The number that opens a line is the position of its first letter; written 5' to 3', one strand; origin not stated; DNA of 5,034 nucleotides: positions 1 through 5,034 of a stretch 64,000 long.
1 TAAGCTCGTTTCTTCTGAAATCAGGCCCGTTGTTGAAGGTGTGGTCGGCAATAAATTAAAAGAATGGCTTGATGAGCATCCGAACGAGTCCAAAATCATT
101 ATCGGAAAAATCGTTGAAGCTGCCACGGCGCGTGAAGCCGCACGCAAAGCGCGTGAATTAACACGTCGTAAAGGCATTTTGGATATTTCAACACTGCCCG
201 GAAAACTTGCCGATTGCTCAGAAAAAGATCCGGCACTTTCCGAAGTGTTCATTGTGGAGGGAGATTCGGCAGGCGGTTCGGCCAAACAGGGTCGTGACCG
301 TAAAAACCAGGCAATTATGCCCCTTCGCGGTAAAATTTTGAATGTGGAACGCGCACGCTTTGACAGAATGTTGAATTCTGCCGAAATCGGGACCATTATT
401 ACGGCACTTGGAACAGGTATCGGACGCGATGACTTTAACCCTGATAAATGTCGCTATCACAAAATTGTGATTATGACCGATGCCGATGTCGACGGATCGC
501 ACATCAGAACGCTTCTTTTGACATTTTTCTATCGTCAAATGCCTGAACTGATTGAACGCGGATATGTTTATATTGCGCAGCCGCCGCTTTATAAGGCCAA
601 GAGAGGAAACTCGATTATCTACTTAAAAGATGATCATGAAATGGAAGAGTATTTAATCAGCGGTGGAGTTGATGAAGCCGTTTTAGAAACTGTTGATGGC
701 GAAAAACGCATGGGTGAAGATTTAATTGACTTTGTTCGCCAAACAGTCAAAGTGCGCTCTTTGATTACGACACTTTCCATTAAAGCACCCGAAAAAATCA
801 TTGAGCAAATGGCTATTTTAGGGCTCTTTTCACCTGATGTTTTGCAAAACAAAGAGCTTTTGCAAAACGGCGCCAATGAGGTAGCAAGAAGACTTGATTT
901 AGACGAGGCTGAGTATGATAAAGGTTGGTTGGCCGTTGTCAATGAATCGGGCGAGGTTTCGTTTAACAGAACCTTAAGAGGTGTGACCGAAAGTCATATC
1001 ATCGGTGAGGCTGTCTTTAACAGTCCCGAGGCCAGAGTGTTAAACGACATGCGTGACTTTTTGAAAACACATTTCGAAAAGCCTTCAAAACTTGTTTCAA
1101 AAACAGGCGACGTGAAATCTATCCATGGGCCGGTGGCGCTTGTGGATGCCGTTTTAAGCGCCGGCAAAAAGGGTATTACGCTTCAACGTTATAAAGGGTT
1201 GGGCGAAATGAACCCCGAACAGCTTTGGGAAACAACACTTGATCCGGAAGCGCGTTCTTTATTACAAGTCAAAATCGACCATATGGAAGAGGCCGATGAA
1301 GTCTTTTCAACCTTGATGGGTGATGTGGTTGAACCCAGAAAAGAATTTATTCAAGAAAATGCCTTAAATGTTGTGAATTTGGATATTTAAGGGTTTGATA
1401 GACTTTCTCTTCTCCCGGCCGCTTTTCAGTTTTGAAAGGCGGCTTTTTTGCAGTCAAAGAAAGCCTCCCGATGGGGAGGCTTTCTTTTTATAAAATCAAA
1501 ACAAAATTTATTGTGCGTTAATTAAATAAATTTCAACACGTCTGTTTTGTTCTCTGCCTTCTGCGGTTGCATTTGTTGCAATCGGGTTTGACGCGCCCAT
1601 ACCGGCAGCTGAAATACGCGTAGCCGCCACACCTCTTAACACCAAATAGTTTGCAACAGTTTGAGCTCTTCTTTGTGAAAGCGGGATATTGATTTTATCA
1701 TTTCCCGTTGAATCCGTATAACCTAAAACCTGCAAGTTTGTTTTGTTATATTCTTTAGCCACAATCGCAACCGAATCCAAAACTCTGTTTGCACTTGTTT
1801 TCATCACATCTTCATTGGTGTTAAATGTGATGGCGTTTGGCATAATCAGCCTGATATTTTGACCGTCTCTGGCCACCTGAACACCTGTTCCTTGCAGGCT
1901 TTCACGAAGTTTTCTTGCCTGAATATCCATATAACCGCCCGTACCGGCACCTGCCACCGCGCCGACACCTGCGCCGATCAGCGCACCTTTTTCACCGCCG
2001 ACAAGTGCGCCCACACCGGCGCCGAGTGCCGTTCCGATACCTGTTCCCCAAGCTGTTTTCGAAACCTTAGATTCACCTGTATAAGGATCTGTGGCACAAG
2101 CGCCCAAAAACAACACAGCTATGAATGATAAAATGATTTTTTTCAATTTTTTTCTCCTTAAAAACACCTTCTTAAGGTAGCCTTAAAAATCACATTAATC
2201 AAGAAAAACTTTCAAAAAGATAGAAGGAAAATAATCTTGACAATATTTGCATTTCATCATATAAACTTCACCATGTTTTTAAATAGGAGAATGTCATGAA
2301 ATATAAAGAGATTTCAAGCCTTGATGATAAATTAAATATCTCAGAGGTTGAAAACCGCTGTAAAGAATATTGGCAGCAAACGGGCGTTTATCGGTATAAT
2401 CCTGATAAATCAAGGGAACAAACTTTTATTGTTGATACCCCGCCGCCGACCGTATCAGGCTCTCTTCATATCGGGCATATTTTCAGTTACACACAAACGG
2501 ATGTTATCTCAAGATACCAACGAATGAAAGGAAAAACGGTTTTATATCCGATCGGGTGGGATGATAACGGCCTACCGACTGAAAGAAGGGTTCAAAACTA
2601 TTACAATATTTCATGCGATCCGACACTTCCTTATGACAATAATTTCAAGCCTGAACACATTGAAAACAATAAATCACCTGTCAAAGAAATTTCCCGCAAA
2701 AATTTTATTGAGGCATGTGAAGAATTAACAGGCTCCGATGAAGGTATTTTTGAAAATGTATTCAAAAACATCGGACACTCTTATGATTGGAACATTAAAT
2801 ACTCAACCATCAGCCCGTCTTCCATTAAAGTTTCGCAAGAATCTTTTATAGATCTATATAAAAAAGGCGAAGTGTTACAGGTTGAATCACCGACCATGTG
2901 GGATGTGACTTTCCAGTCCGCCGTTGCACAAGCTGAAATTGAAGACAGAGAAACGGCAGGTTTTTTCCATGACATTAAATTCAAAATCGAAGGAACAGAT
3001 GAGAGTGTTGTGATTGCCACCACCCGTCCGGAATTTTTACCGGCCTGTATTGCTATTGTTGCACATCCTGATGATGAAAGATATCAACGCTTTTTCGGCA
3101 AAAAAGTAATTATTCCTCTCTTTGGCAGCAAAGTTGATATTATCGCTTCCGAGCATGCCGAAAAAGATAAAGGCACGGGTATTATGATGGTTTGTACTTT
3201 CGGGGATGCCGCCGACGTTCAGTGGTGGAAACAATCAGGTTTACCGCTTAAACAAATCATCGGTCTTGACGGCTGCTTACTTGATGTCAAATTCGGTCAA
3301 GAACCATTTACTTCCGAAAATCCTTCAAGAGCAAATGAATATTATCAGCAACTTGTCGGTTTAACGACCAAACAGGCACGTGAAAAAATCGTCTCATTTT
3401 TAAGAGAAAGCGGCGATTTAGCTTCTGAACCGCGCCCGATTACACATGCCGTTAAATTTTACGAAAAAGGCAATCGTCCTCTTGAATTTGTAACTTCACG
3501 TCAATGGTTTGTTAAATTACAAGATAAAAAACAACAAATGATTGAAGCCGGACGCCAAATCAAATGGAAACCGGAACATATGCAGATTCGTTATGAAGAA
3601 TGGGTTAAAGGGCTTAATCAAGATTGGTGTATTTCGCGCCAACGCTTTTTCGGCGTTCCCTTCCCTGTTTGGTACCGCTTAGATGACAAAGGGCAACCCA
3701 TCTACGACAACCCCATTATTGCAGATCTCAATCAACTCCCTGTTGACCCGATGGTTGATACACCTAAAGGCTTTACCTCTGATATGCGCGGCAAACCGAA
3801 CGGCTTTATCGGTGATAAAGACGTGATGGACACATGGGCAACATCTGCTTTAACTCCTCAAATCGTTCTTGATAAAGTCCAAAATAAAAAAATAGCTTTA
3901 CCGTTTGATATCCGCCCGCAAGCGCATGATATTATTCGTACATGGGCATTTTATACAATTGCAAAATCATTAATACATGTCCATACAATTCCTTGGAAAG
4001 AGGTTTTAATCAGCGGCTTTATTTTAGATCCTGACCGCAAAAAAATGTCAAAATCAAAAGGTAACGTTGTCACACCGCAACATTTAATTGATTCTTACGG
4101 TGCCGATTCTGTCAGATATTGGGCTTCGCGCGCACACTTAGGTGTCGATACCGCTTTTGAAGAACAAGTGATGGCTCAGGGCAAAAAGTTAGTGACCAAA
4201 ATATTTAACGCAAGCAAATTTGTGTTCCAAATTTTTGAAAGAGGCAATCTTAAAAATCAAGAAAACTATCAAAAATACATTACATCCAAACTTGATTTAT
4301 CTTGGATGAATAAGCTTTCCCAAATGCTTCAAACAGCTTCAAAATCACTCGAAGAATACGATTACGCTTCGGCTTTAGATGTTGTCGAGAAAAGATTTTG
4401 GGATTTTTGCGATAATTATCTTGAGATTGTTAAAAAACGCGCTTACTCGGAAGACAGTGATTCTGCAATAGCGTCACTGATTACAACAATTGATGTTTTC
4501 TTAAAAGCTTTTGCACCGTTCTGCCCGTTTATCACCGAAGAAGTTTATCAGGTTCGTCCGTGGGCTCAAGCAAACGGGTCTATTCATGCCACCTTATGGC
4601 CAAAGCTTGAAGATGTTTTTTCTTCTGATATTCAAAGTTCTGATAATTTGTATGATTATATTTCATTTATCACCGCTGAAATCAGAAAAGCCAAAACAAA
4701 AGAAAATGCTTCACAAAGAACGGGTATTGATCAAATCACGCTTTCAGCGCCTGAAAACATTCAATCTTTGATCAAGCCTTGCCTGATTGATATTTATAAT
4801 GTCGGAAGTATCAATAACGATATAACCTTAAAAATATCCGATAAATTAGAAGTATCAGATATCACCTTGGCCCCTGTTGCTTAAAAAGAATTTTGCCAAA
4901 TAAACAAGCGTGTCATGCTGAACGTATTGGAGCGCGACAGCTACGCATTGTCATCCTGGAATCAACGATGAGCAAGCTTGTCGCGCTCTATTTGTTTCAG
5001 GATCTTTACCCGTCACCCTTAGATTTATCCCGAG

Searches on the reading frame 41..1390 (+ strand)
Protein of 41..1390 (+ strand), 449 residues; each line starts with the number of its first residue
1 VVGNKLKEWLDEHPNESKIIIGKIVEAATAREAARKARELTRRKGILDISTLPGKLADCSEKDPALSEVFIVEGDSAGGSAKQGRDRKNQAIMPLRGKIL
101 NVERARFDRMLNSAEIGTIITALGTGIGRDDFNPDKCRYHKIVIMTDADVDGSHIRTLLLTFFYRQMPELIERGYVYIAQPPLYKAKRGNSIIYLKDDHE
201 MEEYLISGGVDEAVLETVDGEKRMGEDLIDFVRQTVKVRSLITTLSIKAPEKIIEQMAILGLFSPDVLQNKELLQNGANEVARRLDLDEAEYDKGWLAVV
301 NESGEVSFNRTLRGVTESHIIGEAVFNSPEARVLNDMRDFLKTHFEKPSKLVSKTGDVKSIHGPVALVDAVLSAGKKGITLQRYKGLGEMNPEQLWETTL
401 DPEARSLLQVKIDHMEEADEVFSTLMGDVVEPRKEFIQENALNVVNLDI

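Call 72: search_protein_families(library=pfam, proteins=[window:41-1390:+], max_evalue=0.0001)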
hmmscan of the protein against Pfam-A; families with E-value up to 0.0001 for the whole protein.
window:41-1390:+ (449 aa): 5 families
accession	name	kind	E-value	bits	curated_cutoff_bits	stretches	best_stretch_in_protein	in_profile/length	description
PF00986.26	DNA_gyraseB_C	-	1e-30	106.1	29.8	1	376-438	1-63/63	DNA gyrase B subunit, carboxyl terminus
PF01751.28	Toprim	-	5.5e-21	75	23.1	1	68-180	1-95/96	Toprim domain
PF18053.6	GyrB_insert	-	3.4e-06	27.5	26.1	1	225-346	14-139/167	DNA gyrase B subunit insert domain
PF00204.31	DNA_gyraseB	-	7.4e-06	26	27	1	2-39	135-172/173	DNA gyrase B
PF21249.2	GyrB_hook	-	4e-05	23.5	23.7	1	182-207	1-26/29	GyrB, hook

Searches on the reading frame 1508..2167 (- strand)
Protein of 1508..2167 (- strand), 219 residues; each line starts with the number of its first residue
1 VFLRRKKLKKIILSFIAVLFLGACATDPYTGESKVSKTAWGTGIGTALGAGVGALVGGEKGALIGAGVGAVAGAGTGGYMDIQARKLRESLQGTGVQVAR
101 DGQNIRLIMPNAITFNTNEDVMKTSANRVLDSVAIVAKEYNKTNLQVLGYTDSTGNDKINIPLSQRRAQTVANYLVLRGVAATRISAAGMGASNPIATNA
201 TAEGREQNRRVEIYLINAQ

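Call 72: search_protein_families(library=pfam, proteins=[window:1508-2167:-], max_evalue=0.0001)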
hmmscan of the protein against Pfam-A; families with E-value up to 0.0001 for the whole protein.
window:1508-2167:- (219 aa): 4 families
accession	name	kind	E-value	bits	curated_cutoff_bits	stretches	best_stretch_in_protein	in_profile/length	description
PF00691.25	OmpA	-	5.9e-21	75.1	27.2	1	114-209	1-98/98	OmpA family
PF13441.11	Gly-zipper_YMGG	-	4e-08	33.3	28.9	1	37-79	2-45/45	YMGG-like Gly-zipper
PF13488.11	Gly-zipper_Omp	-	2.8e-07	30.8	25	1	41-83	2-45/46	Glycine zipper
PF05433.20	Rick_17kDa_Anti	-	6.9e-05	23.1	24.2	0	40-80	1-42/43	Glycine zipper 2TM domain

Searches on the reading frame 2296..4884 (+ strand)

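Call 6: search_protein_families(library=pfam, proteins=[window:2296-4884:+], max_evalue=0.001)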
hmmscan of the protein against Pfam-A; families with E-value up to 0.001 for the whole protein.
window:2296-4884:+ (862 aa): 6 families
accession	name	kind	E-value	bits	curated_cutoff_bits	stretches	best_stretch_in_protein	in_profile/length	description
PF00133.28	tRNA-synt_1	-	3e-85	286.9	22.7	1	24-620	4-412/414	tRNA synthetases class I (I, L, M and V)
PF08264.19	Anticodon_1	-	1e-25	90.8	25.1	1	671-809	5-142/148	Anticodon-binding domain of tRNA ligase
PF09334.17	tRNA-synt_1g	-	3.5e-22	79.2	20.1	2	45-98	2-55/391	tRNA synthetases class I (M)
PF01406.26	tRNA-synt_1e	-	4.2e-07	30.1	27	1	556-630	227-300/301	tRNA synthetases class I (C) catalytic domain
PF13603.12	tRNA-synt_1_2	-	5.2e-07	29.8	25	1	266-368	84-183/185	Leucyl-tRNA synthetase, editing domain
PF01921.24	tRNA-synt_1f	-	8.3e-06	25.4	27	0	554-613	252-312/360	tRNA synthetases class I (K)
